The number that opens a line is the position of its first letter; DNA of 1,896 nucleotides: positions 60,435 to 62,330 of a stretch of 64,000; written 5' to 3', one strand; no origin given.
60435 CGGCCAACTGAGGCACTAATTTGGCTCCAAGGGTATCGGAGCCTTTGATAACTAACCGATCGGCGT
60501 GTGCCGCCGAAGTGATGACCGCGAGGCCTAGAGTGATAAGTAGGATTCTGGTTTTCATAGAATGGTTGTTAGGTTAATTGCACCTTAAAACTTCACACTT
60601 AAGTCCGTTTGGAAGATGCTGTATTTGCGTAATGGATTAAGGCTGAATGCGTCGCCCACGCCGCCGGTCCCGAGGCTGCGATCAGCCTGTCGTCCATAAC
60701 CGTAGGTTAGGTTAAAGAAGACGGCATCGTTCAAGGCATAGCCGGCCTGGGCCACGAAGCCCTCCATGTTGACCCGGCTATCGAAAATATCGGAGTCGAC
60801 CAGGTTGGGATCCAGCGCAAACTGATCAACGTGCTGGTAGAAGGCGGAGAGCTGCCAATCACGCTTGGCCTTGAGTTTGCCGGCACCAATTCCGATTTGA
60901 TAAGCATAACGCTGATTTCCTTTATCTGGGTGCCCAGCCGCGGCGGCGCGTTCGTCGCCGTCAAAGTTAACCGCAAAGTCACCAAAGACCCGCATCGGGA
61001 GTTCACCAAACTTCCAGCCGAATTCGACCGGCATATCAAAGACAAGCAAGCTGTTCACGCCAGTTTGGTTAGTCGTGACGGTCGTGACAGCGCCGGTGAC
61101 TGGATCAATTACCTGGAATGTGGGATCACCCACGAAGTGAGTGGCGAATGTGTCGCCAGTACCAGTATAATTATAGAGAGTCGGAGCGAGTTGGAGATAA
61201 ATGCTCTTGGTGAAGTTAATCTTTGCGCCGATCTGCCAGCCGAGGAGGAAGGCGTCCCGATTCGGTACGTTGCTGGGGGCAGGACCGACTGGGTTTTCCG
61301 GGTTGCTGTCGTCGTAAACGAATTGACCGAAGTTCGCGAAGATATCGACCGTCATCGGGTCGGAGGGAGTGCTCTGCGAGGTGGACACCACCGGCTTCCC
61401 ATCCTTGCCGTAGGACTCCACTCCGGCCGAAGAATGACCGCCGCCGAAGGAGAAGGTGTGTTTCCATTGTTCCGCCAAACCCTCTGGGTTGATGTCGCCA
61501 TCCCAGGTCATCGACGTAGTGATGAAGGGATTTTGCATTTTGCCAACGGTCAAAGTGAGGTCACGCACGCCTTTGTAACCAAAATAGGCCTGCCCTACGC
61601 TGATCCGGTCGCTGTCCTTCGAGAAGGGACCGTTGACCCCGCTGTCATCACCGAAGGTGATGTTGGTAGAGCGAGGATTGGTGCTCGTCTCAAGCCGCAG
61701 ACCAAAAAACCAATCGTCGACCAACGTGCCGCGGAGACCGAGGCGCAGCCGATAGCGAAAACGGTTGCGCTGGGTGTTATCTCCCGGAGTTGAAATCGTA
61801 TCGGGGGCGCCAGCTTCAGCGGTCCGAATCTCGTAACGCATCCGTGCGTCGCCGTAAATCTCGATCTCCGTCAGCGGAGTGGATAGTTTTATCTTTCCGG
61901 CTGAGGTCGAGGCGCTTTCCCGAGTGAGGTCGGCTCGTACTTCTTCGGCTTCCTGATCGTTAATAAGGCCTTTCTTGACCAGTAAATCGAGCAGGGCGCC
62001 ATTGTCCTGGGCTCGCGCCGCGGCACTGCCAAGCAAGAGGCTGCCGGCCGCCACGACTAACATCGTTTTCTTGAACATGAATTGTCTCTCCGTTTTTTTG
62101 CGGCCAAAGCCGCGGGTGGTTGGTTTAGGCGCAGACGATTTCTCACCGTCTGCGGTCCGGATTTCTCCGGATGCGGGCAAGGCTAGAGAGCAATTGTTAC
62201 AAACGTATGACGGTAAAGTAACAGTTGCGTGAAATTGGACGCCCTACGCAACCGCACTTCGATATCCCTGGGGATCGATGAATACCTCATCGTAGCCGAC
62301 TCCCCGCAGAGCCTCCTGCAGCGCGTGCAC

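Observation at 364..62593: Hyper-abundant non-palindromic octamer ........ (consensus T-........-R) scattered through genes on both strands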

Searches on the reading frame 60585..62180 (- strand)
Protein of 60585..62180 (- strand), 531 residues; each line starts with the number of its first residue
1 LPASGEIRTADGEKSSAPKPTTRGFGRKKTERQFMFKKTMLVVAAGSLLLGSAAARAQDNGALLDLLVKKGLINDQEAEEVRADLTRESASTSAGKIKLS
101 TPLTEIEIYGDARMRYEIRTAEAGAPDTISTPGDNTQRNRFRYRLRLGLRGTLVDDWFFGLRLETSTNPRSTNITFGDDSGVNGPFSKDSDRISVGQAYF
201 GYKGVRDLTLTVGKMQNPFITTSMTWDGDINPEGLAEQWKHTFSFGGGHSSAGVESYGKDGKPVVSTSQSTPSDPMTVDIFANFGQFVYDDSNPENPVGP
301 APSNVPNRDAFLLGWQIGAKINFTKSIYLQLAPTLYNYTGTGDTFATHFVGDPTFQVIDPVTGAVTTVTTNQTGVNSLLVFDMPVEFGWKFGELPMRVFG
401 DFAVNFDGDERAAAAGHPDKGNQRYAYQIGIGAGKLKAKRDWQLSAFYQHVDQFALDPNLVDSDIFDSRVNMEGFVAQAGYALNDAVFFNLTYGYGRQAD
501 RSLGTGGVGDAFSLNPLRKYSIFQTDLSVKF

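Call 7: search_protein_families(library=pfam, proteins=[window:60585-62180:-])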
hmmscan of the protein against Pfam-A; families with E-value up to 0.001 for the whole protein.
window:60585-62180:- (531 aa): 2 families
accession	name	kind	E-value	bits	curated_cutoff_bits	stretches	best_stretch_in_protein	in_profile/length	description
PF16930.11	Porin_5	-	4.8e-33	114.9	22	2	131-339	150-326/535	Putative porin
PF07396.17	Porin_O_P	-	1e-06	28.7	20.9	1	134-230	22-103/370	Phosphate-selective porin O and P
